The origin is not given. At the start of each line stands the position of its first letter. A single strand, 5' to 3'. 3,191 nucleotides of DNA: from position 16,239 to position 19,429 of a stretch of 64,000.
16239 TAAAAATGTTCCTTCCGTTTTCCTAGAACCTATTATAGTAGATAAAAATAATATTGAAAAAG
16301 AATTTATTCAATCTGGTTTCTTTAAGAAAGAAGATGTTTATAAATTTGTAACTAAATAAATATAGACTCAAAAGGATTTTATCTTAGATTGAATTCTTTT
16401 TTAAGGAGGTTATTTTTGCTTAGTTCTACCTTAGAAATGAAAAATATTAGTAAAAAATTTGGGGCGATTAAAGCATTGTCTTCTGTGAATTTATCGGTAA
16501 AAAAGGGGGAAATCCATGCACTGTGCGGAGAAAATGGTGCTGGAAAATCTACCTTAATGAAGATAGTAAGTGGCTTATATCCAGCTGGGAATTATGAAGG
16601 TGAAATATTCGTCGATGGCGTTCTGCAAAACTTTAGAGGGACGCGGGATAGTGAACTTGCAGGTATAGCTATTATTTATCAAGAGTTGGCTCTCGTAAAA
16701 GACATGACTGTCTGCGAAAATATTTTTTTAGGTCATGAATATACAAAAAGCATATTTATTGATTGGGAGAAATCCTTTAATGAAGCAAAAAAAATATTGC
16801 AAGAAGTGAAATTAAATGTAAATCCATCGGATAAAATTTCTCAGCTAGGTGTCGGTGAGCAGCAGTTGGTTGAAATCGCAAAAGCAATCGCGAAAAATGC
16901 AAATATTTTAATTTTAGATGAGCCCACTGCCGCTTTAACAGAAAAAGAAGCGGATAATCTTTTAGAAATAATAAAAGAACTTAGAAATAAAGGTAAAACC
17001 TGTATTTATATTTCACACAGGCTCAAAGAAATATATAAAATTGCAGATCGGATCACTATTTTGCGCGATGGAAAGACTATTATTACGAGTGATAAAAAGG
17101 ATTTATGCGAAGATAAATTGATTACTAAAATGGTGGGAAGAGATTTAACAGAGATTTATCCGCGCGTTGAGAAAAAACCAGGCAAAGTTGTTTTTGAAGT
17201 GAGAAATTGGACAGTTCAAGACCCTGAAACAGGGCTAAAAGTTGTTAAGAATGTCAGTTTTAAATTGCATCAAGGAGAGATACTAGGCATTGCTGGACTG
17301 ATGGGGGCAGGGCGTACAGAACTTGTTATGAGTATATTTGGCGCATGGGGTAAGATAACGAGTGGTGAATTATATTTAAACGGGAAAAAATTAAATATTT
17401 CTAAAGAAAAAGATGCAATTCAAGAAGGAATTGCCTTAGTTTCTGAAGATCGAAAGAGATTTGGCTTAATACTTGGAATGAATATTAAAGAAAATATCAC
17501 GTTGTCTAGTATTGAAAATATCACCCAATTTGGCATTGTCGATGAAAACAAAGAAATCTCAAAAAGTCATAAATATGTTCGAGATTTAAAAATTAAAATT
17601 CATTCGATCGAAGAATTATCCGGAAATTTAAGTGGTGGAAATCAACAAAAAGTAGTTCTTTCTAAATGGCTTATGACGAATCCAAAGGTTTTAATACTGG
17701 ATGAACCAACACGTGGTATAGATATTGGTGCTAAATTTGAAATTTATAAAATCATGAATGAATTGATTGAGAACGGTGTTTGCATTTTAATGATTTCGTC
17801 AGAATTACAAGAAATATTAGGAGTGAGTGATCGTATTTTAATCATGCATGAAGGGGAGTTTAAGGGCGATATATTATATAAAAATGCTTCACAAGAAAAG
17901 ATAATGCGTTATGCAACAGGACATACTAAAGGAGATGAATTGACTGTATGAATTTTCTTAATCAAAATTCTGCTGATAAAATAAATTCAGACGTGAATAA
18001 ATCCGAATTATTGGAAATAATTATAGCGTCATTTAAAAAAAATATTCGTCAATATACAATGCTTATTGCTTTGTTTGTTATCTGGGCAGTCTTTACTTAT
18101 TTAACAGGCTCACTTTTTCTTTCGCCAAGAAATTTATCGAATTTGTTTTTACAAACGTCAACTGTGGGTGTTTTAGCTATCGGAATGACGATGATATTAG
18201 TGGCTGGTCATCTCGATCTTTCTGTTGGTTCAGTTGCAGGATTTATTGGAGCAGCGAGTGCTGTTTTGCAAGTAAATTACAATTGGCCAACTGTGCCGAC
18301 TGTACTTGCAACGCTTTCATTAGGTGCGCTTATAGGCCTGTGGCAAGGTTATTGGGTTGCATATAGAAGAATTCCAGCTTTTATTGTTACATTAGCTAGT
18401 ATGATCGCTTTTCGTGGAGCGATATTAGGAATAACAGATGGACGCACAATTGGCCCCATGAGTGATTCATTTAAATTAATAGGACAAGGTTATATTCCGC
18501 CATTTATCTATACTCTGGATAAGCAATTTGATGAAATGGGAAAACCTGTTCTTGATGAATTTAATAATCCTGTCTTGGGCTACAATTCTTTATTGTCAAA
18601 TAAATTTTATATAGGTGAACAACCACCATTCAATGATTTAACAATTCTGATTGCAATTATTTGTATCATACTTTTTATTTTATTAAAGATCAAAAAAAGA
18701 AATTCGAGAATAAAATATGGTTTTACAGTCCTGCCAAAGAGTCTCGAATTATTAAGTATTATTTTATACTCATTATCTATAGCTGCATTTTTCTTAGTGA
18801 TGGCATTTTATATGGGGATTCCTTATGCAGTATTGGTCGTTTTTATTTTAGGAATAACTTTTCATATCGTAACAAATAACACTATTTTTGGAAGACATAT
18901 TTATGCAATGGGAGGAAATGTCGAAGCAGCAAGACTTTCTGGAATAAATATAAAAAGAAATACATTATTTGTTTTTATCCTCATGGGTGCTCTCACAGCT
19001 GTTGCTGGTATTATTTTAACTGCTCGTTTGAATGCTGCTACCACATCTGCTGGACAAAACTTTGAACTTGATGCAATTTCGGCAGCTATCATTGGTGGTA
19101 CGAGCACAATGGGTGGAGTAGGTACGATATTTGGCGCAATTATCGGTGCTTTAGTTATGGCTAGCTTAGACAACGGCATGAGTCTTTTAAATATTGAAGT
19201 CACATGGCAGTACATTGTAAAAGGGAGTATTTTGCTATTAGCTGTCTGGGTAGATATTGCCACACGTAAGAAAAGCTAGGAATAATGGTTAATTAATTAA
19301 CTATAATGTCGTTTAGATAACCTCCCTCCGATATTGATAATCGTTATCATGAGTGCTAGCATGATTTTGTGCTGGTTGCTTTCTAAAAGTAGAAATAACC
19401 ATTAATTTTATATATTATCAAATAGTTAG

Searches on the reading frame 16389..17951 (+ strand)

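Call 56: search_protein_families(library=pfam, proteins=[window:16389-17951:+], max_evalue=0.00001)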
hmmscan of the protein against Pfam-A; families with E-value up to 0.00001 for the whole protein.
window:16389-17951:+ (520 aa): 3 families
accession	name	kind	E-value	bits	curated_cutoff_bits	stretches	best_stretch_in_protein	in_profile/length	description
PF00005.33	ABC_tran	-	1.2e-54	185.1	25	2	30-181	1-137/137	ABC transporter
PF13304.12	AAA_21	-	3.5e-09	37.6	27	0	42-82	1-52/304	AAA domain, putative AbiEii toxin, Type IV TA system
PF02463.25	SMC_N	-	8e-06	25.9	40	1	41-222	25-208/220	RecF/RecN/SMC N terminal domain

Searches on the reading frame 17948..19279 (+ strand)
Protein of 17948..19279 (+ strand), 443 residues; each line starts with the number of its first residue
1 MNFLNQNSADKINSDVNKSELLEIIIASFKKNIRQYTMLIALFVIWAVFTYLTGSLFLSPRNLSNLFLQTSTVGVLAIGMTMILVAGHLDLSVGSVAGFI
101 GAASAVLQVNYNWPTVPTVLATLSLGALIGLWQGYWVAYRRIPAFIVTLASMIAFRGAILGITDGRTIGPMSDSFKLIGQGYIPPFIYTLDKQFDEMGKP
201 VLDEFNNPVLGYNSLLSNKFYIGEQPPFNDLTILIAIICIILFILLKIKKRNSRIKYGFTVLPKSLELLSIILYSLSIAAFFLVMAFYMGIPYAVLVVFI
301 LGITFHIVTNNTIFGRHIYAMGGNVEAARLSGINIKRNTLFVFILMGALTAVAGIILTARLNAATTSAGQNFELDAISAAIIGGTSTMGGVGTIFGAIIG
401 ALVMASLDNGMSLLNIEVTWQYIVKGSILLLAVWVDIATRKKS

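Call 56: search_protein_families(library=pfam, proteins=[window:17948-19279:+], max_evalue=0.00001)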
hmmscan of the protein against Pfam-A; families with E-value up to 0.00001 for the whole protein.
window:17948-19279:+ (443 aa): 1 family
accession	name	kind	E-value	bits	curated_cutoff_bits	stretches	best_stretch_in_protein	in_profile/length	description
PF02653.21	BPD_transp_2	-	1.7e-37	129.4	26.8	2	232-433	90-269/269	Branched-chain amino acid transport system / permease component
